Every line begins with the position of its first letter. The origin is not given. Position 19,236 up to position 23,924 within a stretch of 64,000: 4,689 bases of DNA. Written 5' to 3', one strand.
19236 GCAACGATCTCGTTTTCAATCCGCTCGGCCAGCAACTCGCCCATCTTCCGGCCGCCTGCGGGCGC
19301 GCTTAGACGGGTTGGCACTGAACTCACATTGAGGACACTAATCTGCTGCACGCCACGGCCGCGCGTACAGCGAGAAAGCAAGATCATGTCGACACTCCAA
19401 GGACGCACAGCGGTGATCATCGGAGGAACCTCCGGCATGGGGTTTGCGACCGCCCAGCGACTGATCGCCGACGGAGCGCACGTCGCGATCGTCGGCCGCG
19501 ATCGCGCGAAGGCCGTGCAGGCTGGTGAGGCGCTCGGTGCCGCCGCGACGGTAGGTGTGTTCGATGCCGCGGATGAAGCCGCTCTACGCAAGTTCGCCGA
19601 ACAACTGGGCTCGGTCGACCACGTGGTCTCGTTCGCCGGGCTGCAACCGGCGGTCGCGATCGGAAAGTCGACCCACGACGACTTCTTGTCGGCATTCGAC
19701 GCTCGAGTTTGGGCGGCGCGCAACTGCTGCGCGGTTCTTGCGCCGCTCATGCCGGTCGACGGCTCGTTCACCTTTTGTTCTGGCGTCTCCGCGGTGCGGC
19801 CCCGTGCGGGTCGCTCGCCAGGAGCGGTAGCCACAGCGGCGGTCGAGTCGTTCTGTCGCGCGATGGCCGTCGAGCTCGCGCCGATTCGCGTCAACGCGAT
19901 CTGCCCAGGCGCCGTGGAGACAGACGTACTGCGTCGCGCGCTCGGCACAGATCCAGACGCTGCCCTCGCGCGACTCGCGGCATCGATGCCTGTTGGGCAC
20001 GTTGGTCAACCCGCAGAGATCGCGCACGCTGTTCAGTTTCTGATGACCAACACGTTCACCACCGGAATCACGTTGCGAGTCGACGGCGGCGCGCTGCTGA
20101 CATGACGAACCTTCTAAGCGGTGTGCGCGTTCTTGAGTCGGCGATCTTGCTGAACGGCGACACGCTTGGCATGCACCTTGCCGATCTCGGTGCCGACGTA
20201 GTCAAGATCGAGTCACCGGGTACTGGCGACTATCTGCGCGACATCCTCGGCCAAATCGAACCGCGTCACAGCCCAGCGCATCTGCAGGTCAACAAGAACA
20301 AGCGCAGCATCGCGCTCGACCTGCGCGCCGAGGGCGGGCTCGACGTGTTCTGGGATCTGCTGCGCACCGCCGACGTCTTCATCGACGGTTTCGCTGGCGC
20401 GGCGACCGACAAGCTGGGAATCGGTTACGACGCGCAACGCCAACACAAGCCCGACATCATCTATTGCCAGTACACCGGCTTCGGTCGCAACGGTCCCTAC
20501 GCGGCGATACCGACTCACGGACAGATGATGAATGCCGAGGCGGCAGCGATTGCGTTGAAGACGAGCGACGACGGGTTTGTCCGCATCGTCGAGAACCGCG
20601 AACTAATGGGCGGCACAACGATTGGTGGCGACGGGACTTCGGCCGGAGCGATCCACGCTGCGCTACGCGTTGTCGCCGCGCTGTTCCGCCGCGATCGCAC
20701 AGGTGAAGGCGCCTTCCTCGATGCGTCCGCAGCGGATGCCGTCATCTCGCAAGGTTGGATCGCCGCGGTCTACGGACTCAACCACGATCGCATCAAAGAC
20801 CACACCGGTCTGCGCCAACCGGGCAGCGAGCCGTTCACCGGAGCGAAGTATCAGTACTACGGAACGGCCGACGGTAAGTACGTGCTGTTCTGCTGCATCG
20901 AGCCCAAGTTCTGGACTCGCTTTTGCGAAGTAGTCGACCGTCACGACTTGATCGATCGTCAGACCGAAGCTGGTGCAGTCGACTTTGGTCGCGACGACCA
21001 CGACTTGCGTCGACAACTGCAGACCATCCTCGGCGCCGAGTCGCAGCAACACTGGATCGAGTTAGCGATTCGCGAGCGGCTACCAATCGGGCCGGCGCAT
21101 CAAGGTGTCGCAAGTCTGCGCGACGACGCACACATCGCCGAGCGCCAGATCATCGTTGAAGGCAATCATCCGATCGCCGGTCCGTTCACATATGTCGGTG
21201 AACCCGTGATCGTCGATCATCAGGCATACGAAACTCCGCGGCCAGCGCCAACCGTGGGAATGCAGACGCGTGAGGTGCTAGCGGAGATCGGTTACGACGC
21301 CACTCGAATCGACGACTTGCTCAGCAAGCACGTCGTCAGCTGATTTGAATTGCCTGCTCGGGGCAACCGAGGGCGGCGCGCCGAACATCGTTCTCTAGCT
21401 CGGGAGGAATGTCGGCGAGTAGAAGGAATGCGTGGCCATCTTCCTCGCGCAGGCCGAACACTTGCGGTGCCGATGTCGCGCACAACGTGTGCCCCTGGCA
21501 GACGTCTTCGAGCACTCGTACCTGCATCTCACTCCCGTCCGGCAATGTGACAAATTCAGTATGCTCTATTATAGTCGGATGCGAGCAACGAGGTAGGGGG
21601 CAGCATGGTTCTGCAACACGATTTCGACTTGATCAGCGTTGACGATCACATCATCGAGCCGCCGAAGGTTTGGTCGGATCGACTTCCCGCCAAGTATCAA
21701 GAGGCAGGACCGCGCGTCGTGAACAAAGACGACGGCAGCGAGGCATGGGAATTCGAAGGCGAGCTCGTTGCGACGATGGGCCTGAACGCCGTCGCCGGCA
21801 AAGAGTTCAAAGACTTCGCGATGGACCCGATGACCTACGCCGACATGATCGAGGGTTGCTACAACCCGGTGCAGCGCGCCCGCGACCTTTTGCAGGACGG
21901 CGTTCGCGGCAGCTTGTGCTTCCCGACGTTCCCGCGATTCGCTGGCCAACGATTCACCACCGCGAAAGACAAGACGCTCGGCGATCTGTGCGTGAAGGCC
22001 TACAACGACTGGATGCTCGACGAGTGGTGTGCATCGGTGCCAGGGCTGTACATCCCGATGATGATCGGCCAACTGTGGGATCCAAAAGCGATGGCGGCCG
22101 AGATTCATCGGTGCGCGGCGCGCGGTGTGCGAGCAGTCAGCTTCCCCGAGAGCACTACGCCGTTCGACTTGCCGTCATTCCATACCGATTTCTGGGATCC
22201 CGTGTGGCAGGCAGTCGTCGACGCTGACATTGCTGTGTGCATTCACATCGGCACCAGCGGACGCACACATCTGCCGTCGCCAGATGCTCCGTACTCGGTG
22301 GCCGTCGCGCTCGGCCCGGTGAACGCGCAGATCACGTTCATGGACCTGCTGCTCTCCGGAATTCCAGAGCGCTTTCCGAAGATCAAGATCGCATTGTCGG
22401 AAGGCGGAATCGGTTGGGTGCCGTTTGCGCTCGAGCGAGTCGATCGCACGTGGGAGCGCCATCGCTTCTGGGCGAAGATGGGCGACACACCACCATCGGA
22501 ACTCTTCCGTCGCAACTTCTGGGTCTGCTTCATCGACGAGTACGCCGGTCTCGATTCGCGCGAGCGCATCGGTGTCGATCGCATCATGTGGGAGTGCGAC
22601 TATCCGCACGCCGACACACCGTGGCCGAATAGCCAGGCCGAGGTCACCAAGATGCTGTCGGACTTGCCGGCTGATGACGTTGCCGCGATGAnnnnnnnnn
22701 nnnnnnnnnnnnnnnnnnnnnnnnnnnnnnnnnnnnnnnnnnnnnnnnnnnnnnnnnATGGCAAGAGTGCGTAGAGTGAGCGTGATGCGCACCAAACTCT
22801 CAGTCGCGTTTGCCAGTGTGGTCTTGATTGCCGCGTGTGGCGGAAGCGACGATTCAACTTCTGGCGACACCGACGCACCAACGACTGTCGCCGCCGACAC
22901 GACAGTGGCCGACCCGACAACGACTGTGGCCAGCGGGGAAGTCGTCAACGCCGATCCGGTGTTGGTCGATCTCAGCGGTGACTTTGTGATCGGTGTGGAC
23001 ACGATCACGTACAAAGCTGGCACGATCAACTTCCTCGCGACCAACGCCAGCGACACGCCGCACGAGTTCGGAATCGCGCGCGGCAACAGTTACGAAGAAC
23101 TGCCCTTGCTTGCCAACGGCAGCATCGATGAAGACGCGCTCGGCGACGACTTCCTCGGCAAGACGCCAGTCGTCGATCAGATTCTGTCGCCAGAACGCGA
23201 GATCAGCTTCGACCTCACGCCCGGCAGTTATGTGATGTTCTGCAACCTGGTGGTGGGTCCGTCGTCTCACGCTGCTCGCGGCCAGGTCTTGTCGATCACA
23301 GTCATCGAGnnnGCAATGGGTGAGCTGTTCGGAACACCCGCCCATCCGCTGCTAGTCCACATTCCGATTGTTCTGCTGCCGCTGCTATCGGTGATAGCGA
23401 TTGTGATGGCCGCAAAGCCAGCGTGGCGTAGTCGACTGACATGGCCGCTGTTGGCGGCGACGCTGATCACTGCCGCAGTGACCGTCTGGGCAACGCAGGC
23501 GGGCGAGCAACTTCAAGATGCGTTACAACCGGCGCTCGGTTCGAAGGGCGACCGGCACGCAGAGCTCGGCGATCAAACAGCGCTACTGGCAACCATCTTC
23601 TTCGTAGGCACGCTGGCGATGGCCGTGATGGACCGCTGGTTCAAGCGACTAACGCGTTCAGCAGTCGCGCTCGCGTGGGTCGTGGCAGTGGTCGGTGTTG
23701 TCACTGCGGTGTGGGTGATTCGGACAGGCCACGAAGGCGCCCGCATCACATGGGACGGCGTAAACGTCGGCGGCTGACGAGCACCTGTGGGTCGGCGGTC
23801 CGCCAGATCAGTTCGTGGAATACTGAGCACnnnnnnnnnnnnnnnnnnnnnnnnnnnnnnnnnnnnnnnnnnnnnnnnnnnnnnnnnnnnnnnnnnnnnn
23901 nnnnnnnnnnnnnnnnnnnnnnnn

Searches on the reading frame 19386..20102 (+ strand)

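Call 45: search_protein_families(library=pfam, proteins=[window:19386-20102:+], max_evalue=0.001)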
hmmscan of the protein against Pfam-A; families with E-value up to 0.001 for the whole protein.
window:19386-20102:+ (239 aa): 5 families
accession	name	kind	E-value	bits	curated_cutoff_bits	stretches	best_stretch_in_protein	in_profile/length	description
PF13561.12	adh_short_C2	-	2.3e-36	126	27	1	16-235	6-234/236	Enoyl-(Acyl carrier protein) reductase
PF00106.31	adh_short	-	1.1e-26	94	26.6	1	8-183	2-188/195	short chain dehydrogenase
PF23441.1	SDR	-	7.5e-17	62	27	1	5-238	6-257/258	SDR-like rossmann domain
PF08659.16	KR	-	1.9e-12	47.9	22.6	1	8-161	2-164/180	KR domain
PF01370.27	Epimerase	-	4.9e-05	23.3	20.9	1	10-101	2-88/240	NAD dependent epimerase/dehydratase family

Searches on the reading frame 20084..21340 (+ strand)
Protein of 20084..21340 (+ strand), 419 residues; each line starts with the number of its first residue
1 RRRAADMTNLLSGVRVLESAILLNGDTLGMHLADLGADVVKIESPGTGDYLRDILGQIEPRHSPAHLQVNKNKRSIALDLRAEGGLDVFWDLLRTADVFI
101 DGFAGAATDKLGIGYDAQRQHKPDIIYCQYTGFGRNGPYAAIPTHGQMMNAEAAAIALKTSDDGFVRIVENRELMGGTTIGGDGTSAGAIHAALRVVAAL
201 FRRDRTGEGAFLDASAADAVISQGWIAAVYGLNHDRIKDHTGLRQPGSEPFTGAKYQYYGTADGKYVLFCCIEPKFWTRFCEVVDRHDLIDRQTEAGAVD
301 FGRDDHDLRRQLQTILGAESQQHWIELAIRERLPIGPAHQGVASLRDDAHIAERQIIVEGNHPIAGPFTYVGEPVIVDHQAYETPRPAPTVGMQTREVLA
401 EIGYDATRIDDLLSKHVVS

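Call 45: search_protein_families(library=pfam, proteins=[window:20084-21340:+], max_evalue=0.001)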
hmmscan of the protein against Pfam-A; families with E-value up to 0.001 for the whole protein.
window:20084-21340:+ (419 aa): 1 family
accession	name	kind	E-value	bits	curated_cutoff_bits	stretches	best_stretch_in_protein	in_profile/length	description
PF02515.22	CoA_transf_3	-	7.1e-79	266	23.3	1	11-395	1-366/366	CoA-transferase family III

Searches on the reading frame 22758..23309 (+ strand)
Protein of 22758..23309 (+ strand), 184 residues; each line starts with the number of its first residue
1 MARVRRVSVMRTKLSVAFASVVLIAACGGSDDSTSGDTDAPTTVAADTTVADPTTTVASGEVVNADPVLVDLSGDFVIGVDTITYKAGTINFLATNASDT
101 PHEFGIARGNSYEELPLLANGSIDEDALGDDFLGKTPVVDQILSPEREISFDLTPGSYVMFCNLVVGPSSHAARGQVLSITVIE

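Call 45: search_protein_families(library=pfam, proteins=[window:22758-23309:+], max_evalue=0.001)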
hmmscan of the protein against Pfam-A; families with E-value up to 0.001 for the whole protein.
window:22758-23309:+ (184 aa): 0 families

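Call 68: find_related_loci(query=window:22758-23309:+, collection=metagenome_contigs, flank=8000)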
Query window:22758-23309:+ (184 aa) in metagenome_contigs; peptide patterns used: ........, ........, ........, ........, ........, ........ (x = any residue, [..] = any of these).
600 stretches matched a pattern (row limit reached: there are more); 13 encode a relative of the query (tblastn E <= 1e-3); 13 distinct loci.
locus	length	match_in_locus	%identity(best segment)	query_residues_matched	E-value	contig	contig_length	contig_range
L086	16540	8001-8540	71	1-184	5e-74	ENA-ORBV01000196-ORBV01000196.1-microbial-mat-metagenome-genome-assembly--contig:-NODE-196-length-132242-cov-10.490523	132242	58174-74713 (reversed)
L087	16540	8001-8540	71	1-184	5e-74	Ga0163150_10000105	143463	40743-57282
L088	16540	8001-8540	71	1-184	5e-74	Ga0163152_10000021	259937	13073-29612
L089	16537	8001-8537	66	2-184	6e-71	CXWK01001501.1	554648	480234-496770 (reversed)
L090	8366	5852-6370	65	13-181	5e-62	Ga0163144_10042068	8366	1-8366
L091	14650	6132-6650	63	13-181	7e-61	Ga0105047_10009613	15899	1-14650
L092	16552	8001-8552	43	3-182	5e-35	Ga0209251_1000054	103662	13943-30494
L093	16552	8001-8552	43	3-182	5e-35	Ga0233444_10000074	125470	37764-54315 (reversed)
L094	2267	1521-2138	40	2-182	1e-34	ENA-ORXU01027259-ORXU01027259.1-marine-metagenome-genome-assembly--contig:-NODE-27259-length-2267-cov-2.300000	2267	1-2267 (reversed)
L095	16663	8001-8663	37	2-182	5e-32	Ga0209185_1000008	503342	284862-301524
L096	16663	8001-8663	37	2-182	5e-32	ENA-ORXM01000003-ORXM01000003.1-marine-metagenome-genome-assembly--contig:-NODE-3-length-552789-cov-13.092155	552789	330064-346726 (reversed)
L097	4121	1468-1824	33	75-183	1e-10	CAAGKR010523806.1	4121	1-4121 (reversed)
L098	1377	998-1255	33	75-164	2e-7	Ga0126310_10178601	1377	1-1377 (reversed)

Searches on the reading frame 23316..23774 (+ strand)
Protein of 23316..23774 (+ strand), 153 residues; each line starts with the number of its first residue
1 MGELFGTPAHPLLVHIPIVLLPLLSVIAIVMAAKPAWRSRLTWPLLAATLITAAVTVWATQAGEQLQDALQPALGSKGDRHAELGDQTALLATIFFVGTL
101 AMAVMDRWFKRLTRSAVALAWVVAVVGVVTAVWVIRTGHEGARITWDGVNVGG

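Call 45: search_protein_families(library=pfam, proteins=[window:23316-23774:+], max_evalue=0.001)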
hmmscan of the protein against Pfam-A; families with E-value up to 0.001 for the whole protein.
window:23316-23774:+ (153 aa): 2 families
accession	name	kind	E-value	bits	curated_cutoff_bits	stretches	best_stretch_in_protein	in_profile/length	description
PF09990.14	DUF2231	-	2.1e-14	54.2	26.4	1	6-147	1-132/139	Predicted membrane protein (DUF2231)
PF19545.4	DUF6069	-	0.00091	19.8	27.2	1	34-134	4-97/129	Family of unknown function (DUF6069)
